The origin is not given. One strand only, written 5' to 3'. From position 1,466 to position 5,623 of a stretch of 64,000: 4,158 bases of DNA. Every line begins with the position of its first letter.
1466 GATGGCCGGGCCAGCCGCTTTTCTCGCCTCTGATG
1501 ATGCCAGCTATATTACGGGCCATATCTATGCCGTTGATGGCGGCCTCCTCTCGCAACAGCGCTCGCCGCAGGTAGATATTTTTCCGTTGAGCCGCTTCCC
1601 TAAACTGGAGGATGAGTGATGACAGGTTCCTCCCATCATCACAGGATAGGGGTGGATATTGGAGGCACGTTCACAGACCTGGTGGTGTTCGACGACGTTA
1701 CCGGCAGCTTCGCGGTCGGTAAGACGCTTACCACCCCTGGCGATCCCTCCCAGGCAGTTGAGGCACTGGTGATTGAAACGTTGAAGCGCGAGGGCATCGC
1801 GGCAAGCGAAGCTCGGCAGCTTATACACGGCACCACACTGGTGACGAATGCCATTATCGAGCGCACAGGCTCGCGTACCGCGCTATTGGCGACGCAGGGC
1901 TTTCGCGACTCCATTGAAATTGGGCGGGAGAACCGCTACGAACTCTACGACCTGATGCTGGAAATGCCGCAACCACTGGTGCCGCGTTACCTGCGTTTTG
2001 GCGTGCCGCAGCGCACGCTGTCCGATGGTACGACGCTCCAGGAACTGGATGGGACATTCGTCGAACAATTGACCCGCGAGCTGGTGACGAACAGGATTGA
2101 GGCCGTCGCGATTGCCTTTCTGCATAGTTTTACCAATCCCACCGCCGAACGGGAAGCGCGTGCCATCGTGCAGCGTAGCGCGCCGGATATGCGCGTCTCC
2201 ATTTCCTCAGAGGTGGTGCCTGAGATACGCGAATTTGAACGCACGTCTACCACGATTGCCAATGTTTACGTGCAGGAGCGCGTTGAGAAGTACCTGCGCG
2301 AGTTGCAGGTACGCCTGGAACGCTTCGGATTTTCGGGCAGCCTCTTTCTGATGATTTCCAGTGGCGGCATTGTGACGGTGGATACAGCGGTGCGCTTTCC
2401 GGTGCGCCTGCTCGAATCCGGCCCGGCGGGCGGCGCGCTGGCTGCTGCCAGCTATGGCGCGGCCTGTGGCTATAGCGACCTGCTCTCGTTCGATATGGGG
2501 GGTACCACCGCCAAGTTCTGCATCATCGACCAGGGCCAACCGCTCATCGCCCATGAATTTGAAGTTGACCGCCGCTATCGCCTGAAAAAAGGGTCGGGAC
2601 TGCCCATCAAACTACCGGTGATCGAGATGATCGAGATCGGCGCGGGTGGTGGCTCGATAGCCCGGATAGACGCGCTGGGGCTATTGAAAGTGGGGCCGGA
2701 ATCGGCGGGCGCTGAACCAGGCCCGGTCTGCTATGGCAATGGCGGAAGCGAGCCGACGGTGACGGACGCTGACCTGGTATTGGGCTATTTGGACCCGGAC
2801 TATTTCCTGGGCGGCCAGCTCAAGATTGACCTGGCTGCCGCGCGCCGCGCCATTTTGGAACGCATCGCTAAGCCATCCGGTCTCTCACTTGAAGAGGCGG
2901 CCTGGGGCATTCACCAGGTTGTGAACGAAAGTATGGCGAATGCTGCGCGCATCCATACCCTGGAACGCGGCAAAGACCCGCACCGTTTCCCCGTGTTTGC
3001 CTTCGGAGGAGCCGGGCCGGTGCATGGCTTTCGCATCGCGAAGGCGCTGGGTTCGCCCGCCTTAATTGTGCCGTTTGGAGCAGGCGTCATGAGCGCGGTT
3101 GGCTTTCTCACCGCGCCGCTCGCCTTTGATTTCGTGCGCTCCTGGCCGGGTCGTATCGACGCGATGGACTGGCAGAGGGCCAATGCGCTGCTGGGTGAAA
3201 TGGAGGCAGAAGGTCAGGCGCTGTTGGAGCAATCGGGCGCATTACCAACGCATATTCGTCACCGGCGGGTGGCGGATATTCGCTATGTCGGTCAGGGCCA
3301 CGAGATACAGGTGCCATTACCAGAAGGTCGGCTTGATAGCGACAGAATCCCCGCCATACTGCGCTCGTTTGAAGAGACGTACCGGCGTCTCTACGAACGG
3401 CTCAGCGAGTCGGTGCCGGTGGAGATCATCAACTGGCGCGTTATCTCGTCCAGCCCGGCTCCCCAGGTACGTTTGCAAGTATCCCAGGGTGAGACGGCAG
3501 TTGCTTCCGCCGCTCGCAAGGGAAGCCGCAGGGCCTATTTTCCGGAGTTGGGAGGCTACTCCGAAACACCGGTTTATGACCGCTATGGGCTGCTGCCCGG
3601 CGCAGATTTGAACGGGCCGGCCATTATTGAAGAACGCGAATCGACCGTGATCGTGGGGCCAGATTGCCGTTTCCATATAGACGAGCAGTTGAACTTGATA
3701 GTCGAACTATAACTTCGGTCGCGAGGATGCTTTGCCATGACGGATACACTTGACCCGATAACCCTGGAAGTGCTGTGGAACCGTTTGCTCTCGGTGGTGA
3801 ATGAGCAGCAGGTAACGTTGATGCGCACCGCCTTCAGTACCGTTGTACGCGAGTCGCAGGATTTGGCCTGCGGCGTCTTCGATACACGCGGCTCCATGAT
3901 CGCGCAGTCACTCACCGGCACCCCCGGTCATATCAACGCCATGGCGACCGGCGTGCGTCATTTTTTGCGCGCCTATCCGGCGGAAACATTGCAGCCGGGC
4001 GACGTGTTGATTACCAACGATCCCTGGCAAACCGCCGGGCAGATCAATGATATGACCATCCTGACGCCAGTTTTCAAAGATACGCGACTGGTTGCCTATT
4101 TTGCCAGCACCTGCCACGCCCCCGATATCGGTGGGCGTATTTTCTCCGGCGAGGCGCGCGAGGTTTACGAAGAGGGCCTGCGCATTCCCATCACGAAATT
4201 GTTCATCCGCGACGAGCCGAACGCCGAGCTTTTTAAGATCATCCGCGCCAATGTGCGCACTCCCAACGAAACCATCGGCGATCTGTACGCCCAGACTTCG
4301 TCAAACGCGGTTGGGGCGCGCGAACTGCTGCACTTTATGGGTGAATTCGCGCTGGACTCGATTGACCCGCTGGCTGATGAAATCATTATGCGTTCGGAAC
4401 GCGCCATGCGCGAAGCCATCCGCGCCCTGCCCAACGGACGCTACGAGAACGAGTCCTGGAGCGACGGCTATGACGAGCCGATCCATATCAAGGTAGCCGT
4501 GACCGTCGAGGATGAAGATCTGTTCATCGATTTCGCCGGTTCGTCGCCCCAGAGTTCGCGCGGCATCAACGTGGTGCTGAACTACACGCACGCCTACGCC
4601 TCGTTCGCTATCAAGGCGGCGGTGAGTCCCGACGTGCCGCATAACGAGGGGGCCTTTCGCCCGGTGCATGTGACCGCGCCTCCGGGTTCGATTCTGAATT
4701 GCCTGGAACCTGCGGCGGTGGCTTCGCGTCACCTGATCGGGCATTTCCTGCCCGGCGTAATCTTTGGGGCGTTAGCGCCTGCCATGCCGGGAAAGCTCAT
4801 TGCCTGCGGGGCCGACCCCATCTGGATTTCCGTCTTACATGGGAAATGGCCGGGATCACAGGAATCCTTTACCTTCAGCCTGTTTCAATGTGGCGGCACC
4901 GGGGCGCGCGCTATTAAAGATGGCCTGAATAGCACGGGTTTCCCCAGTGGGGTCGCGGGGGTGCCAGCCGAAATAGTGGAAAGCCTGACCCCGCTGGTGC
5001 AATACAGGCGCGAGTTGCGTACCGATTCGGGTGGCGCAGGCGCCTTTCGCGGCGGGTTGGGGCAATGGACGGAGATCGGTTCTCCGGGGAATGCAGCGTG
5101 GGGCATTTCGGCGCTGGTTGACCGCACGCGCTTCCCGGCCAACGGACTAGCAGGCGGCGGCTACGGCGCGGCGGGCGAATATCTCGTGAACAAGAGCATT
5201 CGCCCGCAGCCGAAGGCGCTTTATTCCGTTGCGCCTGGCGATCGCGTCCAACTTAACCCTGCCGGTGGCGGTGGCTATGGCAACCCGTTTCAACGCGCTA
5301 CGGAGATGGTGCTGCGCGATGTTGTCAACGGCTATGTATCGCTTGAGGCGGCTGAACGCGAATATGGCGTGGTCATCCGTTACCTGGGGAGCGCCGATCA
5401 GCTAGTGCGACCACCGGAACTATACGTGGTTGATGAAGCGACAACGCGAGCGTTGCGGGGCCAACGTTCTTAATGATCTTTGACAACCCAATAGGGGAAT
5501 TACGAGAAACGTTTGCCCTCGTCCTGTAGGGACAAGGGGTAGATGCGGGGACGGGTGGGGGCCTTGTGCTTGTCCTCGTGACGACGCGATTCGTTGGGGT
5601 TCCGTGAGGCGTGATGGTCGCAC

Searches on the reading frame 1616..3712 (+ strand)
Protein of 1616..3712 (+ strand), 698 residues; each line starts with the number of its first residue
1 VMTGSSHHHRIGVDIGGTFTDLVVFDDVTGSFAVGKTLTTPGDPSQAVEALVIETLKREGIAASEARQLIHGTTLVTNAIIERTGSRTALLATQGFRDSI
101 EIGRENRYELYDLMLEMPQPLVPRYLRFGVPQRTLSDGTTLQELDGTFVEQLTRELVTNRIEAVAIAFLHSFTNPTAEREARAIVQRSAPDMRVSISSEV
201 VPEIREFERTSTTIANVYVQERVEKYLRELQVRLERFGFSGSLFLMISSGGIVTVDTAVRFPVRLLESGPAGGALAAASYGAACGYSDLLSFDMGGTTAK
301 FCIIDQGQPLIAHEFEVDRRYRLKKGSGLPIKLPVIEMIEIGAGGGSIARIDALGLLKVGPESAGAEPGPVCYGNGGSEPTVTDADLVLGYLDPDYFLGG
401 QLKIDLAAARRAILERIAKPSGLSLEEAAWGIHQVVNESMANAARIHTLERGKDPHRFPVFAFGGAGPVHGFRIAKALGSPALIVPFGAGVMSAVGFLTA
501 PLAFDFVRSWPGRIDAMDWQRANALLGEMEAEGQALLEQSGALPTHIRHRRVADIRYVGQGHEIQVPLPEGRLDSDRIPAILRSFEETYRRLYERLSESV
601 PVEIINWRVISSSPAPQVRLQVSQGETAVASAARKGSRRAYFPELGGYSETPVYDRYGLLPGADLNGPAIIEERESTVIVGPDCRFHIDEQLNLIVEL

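Call 60: search_protein_families(library=pfam, proteins=[window:1616-3712:+], max_evalue=0.000001)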
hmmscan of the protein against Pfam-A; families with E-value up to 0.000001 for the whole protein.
window:1616-3712:+ (698 aa): 3 families
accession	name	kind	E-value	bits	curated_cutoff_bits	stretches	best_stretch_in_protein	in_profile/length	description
PF01968.24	Hydantoinase_A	-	1e-88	297.8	22.9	1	209-503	1-288/291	Hydantoinase/oxoprolinase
PF05378.19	Hydant_A_N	-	8.5e-48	162.8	25.2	1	10-187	1-174/176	Hydantoinase/oxoprolinase N-terminal region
PF19278.4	Hydant_A_C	-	2.6e-15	56.7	21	1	528-690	20-184/193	Hydantoinase/oxoprolinase C-terminal domain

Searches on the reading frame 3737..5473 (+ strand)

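Call 60: search_protein_families(library=pfam, proteins=[window:3737-5473:+], max_evalue=0.000001)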
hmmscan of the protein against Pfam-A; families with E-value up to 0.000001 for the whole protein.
window:3737-5473:+ (578 aa): 1 family
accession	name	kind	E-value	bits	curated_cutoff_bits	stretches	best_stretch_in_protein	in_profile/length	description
PF02538.19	Hydantoinase_B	-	8.6e-151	503.3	26.8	1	6-517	1-519/519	Hydantoinase B/oxoprolinase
